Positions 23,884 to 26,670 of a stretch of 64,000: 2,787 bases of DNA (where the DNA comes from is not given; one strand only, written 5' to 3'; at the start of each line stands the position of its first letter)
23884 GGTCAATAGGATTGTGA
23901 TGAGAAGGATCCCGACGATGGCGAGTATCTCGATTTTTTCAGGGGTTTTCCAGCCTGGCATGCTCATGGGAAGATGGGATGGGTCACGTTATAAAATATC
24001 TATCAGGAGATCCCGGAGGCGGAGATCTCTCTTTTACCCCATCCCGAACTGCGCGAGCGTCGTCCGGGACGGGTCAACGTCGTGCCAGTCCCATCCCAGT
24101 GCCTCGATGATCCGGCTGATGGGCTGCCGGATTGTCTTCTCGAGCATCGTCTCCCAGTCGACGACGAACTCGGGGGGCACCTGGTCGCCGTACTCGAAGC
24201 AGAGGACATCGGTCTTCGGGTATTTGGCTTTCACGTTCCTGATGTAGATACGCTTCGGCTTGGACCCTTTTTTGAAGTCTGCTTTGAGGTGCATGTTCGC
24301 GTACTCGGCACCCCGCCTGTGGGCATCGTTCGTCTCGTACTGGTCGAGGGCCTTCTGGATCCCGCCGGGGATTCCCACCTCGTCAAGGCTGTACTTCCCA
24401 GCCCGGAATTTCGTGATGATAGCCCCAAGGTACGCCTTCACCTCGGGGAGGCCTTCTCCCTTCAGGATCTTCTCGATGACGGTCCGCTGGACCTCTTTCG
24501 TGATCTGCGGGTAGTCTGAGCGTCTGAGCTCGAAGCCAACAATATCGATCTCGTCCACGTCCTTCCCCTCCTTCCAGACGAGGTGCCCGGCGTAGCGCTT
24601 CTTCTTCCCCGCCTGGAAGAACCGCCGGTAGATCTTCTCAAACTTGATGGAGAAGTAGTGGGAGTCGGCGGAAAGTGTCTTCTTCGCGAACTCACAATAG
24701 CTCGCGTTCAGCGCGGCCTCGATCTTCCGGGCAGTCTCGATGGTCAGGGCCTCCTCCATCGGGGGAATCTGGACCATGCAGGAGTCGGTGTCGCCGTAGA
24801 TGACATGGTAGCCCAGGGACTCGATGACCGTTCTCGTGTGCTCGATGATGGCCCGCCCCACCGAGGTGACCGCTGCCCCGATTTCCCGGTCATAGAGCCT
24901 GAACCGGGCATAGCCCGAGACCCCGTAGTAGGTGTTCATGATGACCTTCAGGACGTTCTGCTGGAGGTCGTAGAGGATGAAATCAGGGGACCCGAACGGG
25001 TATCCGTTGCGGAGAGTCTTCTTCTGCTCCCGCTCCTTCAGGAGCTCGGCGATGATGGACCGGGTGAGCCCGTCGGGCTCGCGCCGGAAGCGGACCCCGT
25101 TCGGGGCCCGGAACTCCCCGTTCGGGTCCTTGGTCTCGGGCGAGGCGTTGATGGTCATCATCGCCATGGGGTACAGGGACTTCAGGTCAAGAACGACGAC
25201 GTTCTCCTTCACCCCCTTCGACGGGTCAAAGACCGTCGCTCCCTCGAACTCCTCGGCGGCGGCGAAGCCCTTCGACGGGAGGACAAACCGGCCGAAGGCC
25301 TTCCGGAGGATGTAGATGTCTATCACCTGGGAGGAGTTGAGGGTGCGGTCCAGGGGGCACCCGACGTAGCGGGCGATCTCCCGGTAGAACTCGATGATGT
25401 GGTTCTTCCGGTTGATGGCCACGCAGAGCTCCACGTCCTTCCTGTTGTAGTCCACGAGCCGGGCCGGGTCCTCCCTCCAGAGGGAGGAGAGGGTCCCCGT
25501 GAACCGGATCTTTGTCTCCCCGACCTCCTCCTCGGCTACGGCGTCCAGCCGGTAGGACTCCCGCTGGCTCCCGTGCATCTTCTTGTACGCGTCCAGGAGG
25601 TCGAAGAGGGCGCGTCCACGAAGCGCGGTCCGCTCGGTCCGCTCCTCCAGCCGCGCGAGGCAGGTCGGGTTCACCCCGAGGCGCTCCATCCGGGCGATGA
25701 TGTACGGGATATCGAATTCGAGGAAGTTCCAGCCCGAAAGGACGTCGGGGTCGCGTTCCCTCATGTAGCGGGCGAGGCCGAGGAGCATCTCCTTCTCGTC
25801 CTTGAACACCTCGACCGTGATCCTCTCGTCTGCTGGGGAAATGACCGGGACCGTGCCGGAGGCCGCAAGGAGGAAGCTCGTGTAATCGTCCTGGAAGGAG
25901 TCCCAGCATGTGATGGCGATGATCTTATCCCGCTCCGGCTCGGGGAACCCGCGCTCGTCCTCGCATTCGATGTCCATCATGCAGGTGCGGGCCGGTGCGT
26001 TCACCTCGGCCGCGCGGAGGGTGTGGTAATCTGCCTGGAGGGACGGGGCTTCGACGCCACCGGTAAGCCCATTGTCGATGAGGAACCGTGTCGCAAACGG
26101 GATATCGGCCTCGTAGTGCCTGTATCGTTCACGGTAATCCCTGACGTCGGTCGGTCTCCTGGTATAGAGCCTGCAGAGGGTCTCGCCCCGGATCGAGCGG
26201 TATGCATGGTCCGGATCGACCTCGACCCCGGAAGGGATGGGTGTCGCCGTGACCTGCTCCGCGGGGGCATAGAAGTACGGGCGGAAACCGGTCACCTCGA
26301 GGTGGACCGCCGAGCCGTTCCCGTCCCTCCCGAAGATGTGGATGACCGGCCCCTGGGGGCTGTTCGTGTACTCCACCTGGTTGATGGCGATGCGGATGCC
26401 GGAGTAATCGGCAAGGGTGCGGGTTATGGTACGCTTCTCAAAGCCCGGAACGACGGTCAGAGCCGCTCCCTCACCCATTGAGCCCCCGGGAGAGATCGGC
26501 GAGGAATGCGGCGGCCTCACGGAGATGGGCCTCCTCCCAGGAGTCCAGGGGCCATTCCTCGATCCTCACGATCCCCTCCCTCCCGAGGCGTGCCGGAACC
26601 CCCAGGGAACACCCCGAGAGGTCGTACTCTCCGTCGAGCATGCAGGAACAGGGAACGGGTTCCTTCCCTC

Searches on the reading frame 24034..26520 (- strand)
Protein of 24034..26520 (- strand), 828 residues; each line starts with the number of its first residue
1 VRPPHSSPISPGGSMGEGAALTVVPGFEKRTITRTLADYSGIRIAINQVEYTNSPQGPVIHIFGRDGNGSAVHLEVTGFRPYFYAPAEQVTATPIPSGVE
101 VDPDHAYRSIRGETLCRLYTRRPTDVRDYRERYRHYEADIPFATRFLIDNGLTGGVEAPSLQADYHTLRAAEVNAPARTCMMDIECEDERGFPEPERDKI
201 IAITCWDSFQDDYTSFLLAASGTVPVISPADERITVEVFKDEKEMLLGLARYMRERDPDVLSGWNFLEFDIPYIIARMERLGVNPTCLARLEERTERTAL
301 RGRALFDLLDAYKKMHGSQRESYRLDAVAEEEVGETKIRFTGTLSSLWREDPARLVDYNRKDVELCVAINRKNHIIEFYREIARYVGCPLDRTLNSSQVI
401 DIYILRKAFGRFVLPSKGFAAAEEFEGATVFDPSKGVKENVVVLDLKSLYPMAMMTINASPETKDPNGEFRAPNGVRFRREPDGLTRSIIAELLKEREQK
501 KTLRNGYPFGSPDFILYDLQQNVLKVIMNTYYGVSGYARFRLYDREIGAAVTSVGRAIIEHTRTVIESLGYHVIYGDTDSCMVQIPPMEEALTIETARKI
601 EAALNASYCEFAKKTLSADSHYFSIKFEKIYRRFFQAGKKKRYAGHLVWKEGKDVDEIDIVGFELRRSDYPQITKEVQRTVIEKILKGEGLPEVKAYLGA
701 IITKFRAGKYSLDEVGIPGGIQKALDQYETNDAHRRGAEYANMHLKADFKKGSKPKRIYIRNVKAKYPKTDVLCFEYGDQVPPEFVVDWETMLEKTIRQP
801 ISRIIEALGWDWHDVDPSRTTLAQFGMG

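Call 7: search_protein_families(library=pfam, proteins=[window:24034-26520:-], max_evalue=0.01)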
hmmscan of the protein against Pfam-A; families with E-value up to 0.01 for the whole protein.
window:24034-26520:- (828 aa): 3 families
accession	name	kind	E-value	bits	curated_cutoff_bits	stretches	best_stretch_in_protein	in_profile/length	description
PF00136.26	DNA_pol_B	-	3.1e-44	152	23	1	398-764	11-412/453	DNA polymerase family B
PF03104.25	DNA_pol_B_exo1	-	2.5e-25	89.7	23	1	134-328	2-242/242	DNA polymerase family B, exonuclease domain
PF13482.12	RNase_H_2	-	0.0076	16.7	22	0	244-334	46-114/165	RNase_H superfamily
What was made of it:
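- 24034..26478 (-): polB, family B DNA polymerase (814 aa from ATG 26478; the ORF reaches GTG 26520). Pfam DNA_pol_B and DNA_pol_B_exo1 (call 7).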

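Call 10: find_related_loci(query=window:24034-26520:-, collection=genome_contigs, flank=10000)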
Query window:24034-26520:- (828 aa) in genome_contigs; peptide patterns used: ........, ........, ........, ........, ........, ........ (x = any residue, [..] = any of these).
598 stretches matched a pattern (row limit reached: there are more); 579 encode a relative of the query (tblastn E <= 1e-3); the best 80 are kept; 80 distinct loci.
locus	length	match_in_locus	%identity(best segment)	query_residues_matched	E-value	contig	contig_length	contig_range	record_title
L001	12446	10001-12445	86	15-828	0e+0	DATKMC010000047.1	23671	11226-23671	MAG TPA_asm: Methanomicrobiales archaeon isolate SMAG_U14701 k141_1961323, whole genome shotgun sequence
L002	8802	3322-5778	84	6-828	0e+0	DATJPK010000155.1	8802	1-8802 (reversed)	MAG TPA_asm: Methanomicrobiales archaeon isolate SMAG_U14911 k141_946674, whole genome shotgun sequence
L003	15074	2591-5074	84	2-828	0e+0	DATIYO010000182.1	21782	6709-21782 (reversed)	MAG TPA_asm: Methanomicrobiales archaeon isolate SMAG_U15277 k141_5300661, whole genome shotgun sequence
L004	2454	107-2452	86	2-781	0e+0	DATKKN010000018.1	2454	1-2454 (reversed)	MAG TPA_asm: Methanomicrobiales archaeon isolate SMAG_U14658 k141_953025, whole genome shotgun sequence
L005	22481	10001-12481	91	2-828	0e+0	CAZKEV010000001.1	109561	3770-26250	MAG TPA_asm: uncultured Methanomicrobiales archaeon isolate binchicken_co376_199 genome assembly, contig: NODE_100_lengt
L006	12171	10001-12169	86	2-724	0e+0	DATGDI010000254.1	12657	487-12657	MAG TPA_asm: Methanomicrobiales archaeon isolate SMAG_U9670 k141_57314, whole genome shotgun sequence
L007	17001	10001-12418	75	35-828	0e+0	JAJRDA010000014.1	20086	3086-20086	MAG: Methanomicrobiales archaeon isolate OWC_0078 OWC_0078_scaffold01730, whole genome shotgun sequence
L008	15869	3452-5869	71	35-828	0e+0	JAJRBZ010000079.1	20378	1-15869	MAG: Methanoregula sp. isolate OWC_0051 OWC_0051_k121_12242257, whole genome shotgun sequence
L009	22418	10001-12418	71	35-828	0e+0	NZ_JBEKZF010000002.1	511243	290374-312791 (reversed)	MAG: Methanoregula sp. isolate SPRUCE 692 SPRUCE_692_2, whole genome shotgun sequence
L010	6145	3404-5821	70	35-827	0e+0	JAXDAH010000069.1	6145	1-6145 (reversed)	MAG: Methanomicrobiales archaeon isolate POMEDNA-A03 Raw2_k127_712241, whole genome shotgun sequence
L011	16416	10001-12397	71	42-828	0e+0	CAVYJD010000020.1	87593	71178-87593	MAG: uncultured Methanoregulaceae archaeon isolate MFD01299.bin.2.83 genome assembly, contig: contig_66461, whole genome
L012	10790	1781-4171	72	35-827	0e+0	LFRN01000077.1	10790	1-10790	MAG: Candidatus Methanoculleus thermohydrogenotrophicum isolate DTU006 scaffold1858, whole genome shotgun sequence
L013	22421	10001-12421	71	35-828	0e+0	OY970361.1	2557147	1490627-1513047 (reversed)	MAG: uncultured Methanoregulaceae archaeon isolate MFD01476.bin.2.40 genome assembly, chromosome: 1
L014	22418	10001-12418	72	35-828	0e+0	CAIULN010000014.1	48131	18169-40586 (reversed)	MAG: uncultured Methanomicrobiales archaeon isolate AlinenSediments_bin-3414 genome assembly, contig: bin-3414:014/103,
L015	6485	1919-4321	71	40-828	0e+0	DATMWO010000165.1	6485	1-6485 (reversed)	MAG TPA_asm: Methanoregula sp. isolate SMAG_U13096 k141_257472, whole genome shotgun sequence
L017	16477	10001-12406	71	40-828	0e+0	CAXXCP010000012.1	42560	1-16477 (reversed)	MAG: uncultured Methanoregula sp. isolate 40c00975-8508-4419-bb0e-c14120047957 genome assembly, contig: contig_12, whole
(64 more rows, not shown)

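Call 16: find_encoding_contigs(protein=window:24034-26520:-, flank=10000, max_places=10)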
Protein window:24034-26520:- (828 aa): no gene with exactly this product is on record in the collection.

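Call 18: find_encoding_contigs(protein=window:24034-26478:-, flank=10000, max_places=10)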
Protein window:24034-26478:- (814 aa): 18 contigs read that carry it; 8 places shown.
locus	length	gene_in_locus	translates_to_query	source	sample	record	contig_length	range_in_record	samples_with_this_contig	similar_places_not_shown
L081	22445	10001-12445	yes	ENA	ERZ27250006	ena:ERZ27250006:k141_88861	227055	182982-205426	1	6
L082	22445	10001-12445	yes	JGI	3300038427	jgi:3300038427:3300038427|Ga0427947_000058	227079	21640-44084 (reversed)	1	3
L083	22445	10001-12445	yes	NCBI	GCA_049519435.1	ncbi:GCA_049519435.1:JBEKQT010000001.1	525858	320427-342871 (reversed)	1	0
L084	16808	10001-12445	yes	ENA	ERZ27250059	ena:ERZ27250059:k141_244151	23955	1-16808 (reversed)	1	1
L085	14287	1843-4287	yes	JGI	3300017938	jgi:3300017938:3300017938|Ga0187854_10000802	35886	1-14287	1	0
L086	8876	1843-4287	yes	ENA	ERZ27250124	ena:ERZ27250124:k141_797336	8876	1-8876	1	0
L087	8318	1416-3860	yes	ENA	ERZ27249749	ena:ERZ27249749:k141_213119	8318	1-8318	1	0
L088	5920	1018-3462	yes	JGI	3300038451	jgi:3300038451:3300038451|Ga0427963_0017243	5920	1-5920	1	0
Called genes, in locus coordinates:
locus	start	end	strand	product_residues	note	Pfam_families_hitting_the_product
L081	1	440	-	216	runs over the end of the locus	PF02310:B12-binding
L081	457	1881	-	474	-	PF04060:FeS, PF03599:CdhD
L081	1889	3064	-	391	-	PF03599:CdhD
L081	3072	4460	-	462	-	PF03598:CdhC, PF19436:ACS_CODH_B_C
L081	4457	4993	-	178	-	PF02552:CO_dh, PF00205:TPP_enzyme_M (weak)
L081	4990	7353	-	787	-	PF03063:Prismane, PF12838:Fer4_7 (weak), PF13187:Fer4_9 (weak), PF13237:Fer4_10 (weak)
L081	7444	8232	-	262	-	PF10418:DHODB_Fe-S_bind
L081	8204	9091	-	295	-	PF01180:DHO_dh, PF01207:Dus (weak), PF03060:NMO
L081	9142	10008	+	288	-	PF00056:Ldh_1_N, PF02866:Ldh_1_C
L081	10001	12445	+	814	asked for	PF03104:DNA_pol_B_exo1, PF00136:DNA_pol_B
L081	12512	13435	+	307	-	-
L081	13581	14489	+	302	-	-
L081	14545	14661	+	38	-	-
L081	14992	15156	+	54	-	-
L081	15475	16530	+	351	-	PF10137:CAP12-PCTIR_TIR (weak)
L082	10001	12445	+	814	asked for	PF03104:DNA_pol_B_exo1, PF00136:DNA_pol_B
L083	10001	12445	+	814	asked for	PF03104:DNA_pol_B_exo1, PF00136:DNA_pol_B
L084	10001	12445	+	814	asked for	PF03104:DNA_pol_B_exo1, PF00136:DNA_pol_B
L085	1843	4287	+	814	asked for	PF03104:DNA_pol_B_exo1, PF00136:DNA_pol_B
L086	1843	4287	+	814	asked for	PF03104:DNA_pol_B_exo1, PF00136:DNA_pol_B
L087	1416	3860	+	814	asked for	PF03104:DNA_pol_B_exo1, PF00136:DNA_pol_B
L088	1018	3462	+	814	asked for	PF03104:DNA_pol_B_exo1, PF00136:DNA_pol_B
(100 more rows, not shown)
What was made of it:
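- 24034..26478 (-): The exact 814-aa product is called in 18 public contigs (call 18).
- On Integron: Upstream of the array lies polB itself, preceded by mdh/ldh, DHODH and CODH/ACS genes (call 18).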

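Call 28: search_protein_families(library=pfam, proteins=[L017:12484-12741:+, L017:12701-12988:+, L003:5142-5936:+, L003:5995-6603:+, L017:13373-14005:+], max_evalue=0.01)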
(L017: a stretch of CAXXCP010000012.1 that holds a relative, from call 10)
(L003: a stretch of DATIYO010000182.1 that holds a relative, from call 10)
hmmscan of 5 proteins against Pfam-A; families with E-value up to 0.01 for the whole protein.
L017:12484-12741:+ (85 aa): 1 family
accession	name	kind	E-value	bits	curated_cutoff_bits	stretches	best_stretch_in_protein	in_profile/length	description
PF07927.17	HicA_toxin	-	2.3e-05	24.8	27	1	21-71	3-54/58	HicA toxin of bacterial toxin-antitoxin,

L017:12701-12988:+ (95 aa): 2 families
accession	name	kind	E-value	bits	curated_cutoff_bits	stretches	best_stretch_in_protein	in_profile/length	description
PF21748.3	UPF0150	-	1.2e-08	35.2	27.3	1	22-71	15-64/64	UPF0150-like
PF15919.11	HicB_lk_antitox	-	6e-08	33.3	27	1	15-74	1-59/123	HicB_like antitoxin of bacterial toxin-antitoxin system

L003:5142-5936:+ (264 aa): 0 families

L003:5995-6603:+ (202 aa): 3 families
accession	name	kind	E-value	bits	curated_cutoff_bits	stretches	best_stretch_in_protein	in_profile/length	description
PF00127.26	Copper-bind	-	0.00084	20.2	21.2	1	117-186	6-81/99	Copper binding proteins, plastocyanin/azurin family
PF13473.12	Cupredoxin_1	-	0.0016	18.8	27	1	109-201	16-104/104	Cupredoxin-like domain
PF21827.1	New_glue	-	0.0033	17.6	31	1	44-106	5-66/94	New glue protein family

L017:13373-14005:+ (210 aa): 0 families

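Call 49: search_protein_families(library=pfam, proteins=[L005:12487-13374:-], max_evalue=0.01)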
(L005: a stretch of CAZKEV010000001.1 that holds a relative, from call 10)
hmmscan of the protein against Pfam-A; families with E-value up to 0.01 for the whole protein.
L005:12487-13374:- (295 aa): 3 families
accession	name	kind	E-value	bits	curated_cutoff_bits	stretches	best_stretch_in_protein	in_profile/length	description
PF16575.11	CLP1_P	-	1.7e-33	116.5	26.6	1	27-203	1-188/188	mRNA cleavage and polyadenylation factor CLP1 P-loop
PF01637.24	ATPase_2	-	0.0035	17.6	33.2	1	10-53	10-54/225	ATPase domain predominantly from Archaea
PF03308.22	MeaB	-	0.0045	16.5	23.1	1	17-69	30-82/273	Methylmalonyl Co-A mutase-associated GTPase MeaB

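Call 89: search_protein_families(library=phrogs, proteins=[L003:5142-5936:+], max_evalue=0.001)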
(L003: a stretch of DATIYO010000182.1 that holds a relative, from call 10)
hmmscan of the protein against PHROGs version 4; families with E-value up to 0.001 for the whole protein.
L003:5142-5936:+ (264 aa): 0 families

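Call 90: search_protein_families(library=ncbifam, proteins=[L003:5142-5936:+, window:24034-26478:-], max_evalue=0.001)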
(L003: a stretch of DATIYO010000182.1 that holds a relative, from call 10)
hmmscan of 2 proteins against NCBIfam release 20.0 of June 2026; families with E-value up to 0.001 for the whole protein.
L003:5142-5936:+ (264 aa): 0 families

window:24034-26478:- (814 aa): 9 families
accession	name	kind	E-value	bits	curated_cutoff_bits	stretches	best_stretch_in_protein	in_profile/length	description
NF004421.0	PRK05762.1-2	equivalog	4.7e-76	256.7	570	1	90-729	71-723/795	DNA polymerase II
NF004422.0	PRK05762.1-4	equivalog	1e-55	189.5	1103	1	120-728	104-716/789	DNA polymerase II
NF004420.0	PRK05762.1-1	equivalog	1.3e-45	156.4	1435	1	229-731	202-713/783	DNA polymerase II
NF004419.0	PRK05761.1-5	equivalog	7.8e-45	153.2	1285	2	409-738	550-868/932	DNA-directed DNA polymerase I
TIGR00592.1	pol2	superfamily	1.6e-44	152.3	239.95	1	410-792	799-1176/1176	DNA polymerase (pol2)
NF004417.0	PRK05761.1-3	equivalog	2.6e-38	131.6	780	2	409-739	483-800/858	DNA-directed DNA polymerase I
NF004415.0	PRK05761.1-1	equivalog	1.3e-34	119.3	1289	1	207-721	271-795/883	DNA-directed DNA polymerase I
NF004418.0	PRK05761.1-4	subfamily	4.6e-17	61.5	692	1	413-719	325-627/717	type B DNA-directed DNA polymerase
NF004416.0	PRK05761.1-2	equivalog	1.6e-12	46.7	516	1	412-672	319-537/665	type B DNA-directed DNA polymerase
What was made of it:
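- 24034..26478 (-): NCBIfam DNA polymerase II models match, below their curated cut-offs (call 90).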
